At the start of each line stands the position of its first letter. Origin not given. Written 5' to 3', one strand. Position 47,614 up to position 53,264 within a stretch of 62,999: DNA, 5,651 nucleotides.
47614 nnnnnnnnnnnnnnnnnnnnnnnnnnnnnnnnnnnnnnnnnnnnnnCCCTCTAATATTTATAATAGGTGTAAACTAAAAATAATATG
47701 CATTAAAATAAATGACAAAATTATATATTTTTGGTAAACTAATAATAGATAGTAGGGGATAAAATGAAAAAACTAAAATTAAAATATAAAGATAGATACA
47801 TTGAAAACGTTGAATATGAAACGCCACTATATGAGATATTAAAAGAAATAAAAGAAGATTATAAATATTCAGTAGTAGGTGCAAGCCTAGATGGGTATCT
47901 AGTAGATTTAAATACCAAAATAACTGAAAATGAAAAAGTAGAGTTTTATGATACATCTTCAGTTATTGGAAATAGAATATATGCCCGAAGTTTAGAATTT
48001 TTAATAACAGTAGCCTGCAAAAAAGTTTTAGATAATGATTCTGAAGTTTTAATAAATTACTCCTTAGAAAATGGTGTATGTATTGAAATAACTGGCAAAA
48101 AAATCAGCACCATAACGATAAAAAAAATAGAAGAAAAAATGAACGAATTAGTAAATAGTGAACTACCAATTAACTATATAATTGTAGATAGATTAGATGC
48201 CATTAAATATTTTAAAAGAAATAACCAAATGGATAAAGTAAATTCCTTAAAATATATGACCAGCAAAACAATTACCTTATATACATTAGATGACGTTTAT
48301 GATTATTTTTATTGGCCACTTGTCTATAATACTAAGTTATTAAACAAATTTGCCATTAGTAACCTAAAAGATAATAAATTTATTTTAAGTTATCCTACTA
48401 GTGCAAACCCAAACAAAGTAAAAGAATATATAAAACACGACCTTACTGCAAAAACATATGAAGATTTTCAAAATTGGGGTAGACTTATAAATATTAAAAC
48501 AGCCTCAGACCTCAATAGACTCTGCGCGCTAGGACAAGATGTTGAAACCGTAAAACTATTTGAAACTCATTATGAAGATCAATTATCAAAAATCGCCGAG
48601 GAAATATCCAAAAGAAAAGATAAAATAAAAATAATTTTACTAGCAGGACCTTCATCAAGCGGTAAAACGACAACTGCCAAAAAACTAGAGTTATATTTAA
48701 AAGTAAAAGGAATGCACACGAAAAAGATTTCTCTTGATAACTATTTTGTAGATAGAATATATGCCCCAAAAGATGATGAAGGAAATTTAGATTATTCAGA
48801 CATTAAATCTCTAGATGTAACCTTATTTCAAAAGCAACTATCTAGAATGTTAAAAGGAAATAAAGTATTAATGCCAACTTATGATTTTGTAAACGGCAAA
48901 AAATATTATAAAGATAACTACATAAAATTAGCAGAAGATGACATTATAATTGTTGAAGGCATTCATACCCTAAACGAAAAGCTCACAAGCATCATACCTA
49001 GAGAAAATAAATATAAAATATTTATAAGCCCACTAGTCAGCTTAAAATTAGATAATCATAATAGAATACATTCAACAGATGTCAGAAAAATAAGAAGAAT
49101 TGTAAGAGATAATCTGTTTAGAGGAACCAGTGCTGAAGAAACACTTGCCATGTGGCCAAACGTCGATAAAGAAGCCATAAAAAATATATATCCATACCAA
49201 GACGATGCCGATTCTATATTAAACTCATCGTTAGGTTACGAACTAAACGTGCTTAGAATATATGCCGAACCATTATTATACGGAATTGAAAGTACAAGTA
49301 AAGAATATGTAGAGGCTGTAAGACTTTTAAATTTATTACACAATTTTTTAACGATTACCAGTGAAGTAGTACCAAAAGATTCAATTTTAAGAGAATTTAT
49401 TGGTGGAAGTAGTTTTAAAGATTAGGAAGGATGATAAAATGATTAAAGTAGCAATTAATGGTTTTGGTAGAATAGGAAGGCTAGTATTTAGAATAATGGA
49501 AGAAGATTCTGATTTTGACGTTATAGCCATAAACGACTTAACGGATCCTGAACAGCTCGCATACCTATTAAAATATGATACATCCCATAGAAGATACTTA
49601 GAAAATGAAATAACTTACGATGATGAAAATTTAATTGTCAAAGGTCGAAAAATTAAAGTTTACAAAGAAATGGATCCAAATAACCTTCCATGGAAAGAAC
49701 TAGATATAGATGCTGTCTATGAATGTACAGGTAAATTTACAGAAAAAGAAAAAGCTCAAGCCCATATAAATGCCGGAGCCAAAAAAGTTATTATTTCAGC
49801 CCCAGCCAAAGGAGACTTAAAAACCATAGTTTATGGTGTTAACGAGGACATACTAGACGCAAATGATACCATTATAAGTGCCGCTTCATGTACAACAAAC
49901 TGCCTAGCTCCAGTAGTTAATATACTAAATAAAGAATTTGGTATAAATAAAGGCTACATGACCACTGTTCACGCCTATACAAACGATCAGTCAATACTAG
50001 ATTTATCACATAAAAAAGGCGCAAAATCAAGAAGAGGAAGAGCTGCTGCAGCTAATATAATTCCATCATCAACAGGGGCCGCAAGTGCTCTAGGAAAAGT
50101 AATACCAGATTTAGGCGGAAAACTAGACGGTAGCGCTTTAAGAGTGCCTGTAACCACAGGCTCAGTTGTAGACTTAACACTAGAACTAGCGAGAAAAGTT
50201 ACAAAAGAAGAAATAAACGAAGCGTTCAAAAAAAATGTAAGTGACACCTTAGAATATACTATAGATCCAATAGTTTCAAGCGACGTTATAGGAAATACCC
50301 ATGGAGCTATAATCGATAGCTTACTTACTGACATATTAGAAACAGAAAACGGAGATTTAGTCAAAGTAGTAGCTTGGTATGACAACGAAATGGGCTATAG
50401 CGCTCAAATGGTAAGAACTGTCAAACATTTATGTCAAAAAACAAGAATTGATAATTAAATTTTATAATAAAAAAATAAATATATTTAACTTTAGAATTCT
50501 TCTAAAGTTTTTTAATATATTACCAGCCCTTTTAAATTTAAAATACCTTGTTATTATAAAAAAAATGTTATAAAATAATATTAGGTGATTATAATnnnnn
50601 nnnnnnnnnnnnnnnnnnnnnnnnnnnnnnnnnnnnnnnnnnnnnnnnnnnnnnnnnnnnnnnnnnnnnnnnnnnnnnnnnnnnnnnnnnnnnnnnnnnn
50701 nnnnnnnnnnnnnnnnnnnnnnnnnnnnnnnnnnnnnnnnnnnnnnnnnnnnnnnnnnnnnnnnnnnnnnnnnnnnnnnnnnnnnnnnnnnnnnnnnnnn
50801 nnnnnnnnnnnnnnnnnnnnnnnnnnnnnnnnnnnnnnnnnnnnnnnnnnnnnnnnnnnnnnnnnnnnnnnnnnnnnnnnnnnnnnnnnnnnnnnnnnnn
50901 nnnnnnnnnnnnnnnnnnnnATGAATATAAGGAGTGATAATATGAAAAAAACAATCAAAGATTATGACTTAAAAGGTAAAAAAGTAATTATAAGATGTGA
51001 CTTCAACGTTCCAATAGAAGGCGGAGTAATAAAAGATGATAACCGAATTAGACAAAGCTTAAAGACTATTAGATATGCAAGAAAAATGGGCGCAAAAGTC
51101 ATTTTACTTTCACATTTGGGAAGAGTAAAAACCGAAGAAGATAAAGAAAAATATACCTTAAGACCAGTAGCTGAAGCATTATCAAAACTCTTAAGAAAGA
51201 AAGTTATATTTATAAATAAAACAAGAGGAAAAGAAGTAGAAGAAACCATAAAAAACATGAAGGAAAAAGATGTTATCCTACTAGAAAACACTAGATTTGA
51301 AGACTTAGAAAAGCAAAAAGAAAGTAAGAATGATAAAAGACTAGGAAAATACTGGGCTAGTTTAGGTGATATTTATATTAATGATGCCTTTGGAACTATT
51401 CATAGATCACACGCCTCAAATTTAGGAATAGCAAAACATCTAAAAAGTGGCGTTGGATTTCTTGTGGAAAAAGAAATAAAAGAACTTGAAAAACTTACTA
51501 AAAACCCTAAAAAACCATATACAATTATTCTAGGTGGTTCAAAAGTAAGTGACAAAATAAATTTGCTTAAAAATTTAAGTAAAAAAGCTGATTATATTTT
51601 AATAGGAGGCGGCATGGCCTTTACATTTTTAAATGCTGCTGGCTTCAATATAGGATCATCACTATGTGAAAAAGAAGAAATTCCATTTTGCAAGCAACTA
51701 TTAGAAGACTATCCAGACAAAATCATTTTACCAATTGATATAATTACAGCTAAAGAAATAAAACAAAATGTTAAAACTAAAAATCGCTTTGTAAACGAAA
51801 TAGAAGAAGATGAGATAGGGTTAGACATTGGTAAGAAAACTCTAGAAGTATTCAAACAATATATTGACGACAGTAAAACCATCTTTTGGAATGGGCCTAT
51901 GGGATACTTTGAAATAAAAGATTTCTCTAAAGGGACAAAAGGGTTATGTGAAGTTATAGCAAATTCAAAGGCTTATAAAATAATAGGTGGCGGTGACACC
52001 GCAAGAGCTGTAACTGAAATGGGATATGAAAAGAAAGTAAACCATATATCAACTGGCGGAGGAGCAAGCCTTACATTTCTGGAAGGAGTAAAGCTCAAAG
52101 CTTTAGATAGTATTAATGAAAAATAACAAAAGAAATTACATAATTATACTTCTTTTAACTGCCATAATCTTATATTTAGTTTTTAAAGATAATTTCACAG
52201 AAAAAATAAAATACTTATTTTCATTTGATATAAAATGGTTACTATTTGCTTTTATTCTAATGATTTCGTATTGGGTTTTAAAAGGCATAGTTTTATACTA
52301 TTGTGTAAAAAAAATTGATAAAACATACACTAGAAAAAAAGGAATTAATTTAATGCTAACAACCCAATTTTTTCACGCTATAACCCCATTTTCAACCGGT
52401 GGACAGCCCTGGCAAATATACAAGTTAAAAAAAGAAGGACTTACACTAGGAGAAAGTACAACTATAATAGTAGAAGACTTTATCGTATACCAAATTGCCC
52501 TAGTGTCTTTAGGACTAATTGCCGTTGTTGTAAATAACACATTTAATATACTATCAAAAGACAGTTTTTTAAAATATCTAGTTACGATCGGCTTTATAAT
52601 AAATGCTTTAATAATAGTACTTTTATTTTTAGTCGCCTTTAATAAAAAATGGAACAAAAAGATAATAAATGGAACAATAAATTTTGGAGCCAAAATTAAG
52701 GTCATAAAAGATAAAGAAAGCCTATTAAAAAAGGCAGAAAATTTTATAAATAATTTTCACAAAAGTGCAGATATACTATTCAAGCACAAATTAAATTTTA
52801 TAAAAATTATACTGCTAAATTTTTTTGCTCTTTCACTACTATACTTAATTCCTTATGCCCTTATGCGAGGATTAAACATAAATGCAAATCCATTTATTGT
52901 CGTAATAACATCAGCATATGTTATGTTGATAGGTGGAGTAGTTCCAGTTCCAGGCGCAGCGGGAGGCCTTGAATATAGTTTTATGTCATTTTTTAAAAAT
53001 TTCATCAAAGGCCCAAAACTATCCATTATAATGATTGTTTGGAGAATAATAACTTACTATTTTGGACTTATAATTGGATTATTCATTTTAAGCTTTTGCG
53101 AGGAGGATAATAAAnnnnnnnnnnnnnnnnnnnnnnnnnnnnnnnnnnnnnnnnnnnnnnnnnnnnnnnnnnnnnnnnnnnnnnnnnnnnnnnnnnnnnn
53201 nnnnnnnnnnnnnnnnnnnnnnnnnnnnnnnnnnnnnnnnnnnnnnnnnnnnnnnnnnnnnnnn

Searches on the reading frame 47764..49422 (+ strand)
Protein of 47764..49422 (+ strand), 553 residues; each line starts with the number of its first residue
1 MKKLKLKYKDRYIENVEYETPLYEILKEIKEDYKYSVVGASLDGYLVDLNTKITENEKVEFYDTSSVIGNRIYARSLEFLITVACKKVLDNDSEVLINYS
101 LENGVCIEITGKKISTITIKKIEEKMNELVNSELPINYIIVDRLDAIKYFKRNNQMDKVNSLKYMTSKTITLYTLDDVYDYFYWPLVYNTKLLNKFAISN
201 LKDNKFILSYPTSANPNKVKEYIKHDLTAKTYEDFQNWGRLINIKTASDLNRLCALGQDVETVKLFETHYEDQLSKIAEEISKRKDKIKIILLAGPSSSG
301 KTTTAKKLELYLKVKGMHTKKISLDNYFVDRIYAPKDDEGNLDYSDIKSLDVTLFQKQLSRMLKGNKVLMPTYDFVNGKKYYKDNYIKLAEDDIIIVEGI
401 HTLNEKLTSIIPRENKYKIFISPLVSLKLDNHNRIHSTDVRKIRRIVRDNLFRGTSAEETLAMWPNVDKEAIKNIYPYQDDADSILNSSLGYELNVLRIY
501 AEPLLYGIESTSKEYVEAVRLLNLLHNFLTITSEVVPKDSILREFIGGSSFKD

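Call 14: search_protein_families(library=pfam, proteins=[window:47764-49422:+], max_evalue=0.01)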
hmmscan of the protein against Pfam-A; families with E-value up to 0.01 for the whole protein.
window:47764-49422:+ (553 aa): 6 families
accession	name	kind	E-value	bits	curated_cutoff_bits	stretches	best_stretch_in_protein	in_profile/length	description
PF00485.24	PRK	-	1.1e-16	61.6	22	1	290-487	1-188/196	Phosphoribulokinase / Uridine kinase family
PF13238.12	AAA_18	-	0.0018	19.2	29.4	1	291-402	1-82/128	AAA domain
PF20720.3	nSTAND3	-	0.0021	18.2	27.2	1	281-322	10-51/155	Novel STAND NTPase 3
PF02367.23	TsaE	-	0.0023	18.3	26.6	0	270-316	3-49/128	Threonylcarbamoyl adenosine biosynthesis protein TsaE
PF00448.28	SRP54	-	0.0025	17.9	22.7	1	289-327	2-40/196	SRP54-type protein, GTPase domain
PF08433.16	KTI12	-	0.0094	15.9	22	0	290-329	3-42/271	Chromatin associated protein KTI12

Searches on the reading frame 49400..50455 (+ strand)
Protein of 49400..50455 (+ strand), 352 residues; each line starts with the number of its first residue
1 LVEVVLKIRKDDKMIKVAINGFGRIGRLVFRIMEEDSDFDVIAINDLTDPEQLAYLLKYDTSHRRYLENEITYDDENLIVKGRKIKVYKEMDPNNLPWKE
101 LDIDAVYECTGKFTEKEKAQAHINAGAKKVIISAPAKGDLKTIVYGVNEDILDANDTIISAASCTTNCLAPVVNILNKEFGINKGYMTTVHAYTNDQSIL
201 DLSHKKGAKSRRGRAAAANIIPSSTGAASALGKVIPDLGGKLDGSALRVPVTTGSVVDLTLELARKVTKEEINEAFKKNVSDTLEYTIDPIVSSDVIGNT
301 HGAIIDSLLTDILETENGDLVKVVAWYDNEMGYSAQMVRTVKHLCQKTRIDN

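Call 14: search_protein_families(library=pfam, proteins=[window:49400-50455:+], max_evalue=0.01)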
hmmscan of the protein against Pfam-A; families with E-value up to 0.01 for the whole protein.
window:49400-50455:+ (352 aa): 2 families
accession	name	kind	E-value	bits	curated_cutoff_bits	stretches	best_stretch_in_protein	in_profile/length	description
PF02800.25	Gp_dh_C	-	2.9e-55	186.6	24.4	1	169-327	1-158/158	Glyceraldehyde 3-phosphate dehydrogenase, C-terminal domain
PF00044.30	Gp_dh_N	-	9.3e-39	132.2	31.7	1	15-116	1-101/101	Glyceraldehyde 3-phosphate dehydrogenase, NAD binding domain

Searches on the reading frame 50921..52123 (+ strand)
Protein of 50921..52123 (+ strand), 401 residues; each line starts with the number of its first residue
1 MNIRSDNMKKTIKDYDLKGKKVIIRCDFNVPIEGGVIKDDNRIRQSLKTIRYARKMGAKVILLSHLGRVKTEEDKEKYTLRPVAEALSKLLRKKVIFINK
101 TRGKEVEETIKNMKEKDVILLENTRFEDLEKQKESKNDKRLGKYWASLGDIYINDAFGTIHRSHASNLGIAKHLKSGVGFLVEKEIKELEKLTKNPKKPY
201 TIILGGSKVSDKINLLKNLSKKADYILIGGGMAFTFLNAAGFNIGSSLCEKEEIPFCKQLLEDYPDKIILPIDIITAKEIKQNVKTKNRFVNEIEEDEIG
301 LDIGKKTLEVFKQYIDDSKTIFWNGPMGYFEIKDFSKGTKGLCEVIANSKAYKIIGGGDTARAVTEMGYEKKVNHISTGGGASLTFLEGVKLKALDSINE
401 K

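Call 14: search_protein_families(library=pfam, proteins=[window:50921-52123:+], max_evalue=0.01)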
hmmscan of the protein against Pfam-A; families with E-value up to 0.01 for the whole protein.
window:50921-52123:+ (401 aa): 1 family
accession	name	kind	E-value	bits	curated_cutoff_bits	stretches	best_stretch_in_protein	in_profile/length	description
PF00162.24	PGK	-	1.1e-148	495.7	27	1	12-389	1-378/379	Phosphoglycerate kinase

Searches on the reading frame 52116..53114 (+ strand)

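Call 14: search_protein_families(library=pfam, proteins=[window:52116-53114:+], max_evalue=0.01)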
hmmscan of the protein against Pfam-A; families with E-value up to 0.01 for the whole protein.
window:52116-53114:+ (333 aa): 1 family
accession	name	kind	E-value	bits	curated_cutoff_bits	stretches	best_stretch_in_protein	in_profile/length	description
PF03706.18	LPG_synthase_TM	-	1.7e-43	149.7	33.4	1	10-321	3-302/302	Lysylphosphatidylglycerol synthase TM region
